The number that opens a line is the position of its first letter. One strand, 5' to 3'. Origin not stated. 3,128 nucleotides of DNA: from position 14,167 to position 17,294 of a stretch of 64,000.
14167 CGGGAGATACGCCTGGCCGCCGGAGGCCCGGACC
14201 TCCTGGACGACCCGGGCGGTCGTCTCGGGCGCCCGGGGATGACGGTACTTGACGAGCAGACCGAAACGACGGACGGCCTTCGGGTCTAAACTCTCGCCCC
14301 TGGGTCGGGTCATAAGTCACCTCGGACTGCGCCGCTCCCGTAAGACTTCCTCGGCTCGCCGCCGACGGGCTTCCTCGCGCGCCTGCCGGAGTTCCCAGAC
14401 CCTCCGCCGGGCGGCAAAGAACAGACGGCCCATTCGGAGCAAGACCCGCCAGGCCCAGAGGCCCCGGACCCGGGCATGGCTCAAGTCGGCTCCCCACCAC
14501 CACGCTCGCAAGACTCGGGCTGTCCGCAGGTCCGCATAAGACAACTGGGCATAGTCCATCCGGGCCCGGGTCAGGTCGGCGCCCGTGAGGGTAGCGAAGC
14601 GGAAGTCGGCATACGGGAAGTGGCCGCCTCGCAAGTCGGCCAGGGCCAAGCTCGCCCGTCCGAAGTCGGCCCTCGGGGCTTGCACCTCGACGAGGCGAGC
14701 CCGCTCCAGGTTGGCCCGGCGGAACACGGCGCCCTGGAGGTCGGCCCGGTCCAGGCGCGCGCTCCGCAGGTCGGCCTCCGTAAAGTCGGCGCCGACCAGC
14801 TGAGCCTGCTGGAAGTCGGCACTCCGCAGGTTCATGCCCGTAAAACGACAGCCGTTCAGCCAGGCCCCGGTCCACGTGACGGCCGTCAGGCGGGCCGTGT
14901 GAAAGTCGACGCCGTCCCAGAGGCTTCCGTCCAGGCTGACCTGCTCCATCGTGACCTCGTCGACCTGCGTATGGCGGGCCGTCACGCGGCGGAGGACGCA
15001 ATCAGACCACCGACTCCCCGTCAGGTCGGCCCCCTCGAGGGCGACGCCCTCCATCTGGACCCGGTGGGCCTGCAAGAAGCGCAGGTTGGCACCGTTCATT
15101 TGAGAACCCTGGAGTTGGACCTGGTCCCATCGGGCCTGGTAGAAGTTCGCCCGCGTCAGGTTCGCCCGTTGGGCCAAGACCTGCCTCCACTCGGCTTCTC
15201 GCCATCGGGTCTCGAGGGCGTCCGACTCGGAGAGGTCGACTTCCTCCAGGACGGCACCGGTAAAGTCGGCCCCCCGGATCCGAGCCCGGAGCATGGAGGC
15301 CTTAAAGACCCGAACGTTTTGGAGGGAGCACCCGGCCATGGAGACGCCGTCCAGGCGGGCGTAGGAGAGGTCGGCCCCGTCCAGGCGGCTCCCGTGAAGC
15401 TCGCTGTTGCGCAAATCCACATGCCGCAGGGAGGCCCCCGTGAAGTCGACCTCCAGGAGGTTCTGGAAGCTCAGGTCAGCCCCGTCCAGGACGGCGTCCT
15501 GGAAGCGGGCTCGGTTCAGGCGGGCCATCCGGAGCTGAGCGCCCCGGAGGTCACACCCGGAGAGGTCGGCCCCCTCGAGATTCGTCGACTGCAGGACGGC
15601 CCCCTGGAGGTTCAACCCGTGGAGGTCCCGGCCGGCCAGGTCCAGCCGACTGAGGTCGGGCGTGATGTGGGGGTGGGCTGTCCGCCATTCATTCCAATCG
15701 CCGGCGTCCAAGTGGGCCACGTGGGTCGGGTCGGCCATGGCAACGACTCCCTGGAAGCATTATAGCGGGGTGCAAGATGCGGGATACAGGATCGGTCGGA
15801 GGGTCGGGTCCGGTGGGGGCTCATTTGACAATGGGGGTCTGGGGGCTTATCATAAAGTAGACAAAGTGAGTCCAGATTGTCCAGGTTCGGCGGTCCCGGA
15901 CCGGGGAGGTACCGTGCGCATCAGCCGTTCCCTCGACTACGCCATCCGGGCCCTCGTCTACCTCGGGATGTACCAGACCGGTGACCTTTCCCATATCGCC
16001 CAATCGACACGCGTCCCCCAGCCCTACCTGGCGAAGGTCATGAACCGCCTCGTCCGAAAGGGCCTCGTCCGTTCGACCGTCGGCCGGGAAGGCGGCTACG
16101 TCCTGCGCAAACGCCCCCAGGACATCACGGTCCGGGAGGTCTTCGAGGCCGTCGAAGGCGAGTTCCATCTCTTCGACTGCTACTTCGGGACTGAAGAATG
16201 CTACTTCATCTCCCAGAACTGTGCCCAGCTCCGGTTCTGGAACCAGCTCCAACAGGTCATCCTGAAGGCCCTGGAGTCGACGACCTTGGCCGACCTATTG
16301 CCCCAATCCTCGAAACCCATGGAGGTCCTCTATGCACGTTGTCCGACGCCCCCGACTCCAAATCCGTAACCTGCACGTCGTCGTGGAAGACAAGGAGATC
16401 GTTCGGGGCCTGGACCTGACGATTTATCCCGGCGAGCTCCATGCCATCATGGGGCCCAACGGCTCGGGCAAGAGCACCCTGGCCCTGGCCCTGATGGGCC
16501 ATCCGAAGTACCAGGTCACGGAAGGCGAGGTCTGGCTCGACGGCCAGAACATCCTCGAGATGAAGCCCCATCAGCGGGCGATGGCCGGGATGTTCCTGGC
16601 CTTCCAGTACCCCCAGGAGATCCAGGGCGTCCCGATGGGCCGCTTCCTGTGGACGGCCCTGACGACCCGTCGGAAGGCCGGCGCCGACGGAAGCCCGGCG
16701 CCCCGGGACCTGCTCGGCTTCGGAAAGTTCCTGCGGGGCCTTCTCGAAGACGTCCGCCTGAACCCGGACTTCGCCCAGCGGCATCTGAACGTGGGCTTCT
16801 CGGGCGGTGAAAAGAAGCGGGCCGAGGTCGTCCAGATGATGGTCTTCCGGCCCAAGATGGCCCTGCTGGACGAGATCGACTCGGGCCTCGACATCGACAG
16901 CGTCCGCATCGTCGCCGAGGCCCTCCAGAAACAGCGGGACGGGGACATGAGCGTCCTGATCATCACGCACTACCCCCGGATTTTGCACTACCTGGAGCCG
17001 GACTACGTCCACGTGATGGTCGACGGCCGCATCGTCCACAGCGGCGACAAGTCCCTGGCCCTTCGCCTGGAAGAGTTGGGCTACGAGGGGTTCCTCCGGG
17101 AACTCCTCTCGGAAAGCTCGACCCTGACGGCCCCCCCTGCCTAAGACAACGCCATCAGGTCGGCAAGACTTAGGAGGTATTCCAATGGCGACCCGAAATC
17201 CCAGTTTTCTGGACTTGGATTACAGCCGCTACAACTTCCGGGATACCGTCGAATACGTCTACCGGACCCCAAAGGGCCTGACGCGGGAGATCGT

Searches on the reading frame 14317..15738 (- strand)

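Call 66: search_protein_families(library=pfam, proteins=[window:14317-15738:-], max_evalue=0.0001)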
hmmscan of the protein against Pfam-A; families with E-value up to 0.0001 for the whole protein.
window:14317-15738:- (473 aa): 4 families
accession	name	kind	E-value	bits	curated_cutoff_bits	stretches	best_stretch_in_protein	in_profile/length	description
PF00805.28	Pentapeptide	-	5.3e-70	230.9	20.2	8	303-341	2-40/40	Pentapeptide repeats (8 copies)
PF13599.13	Pentapeptide_4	-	9.1e-44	147.8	38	5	243-319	2-78/78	Pentapeptide repeat region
PF13576.12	Pentapeptide_3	-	1e-37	128.6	27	2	287-328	4-48/48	Pentapeptide repeats (9 copies)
PF25296.1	Decapeptide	-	1.5e-11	44.4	45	0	296-347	9-60/74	Decapeptide repeat region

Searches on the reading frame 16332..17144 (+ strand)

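Call 66: search_protein_families(library=pfam, proteins=[window:16332-17144:+], max_evalue=0.0001)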
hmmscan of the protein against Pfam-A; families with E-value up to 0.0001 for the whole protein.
window:16332-17144:+ (270 aa): 3 families
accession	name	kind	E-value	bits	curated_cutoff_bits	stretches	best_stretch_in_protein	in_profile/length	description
PF00005.33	ABC_tran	-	1.4e-20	74.7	25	1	25-181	2-134/137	ABC transporter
PF02463.25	SMC_N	-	8.9e-10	38.8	40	1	36-220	26-204/220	RecF/RecN/SMC N terminal domain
PF13304.12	AAA_21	-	1.9e-06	28.6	27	0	36-54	1-19/304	AAA domain, putative AbiEii toxin, Type IV TA system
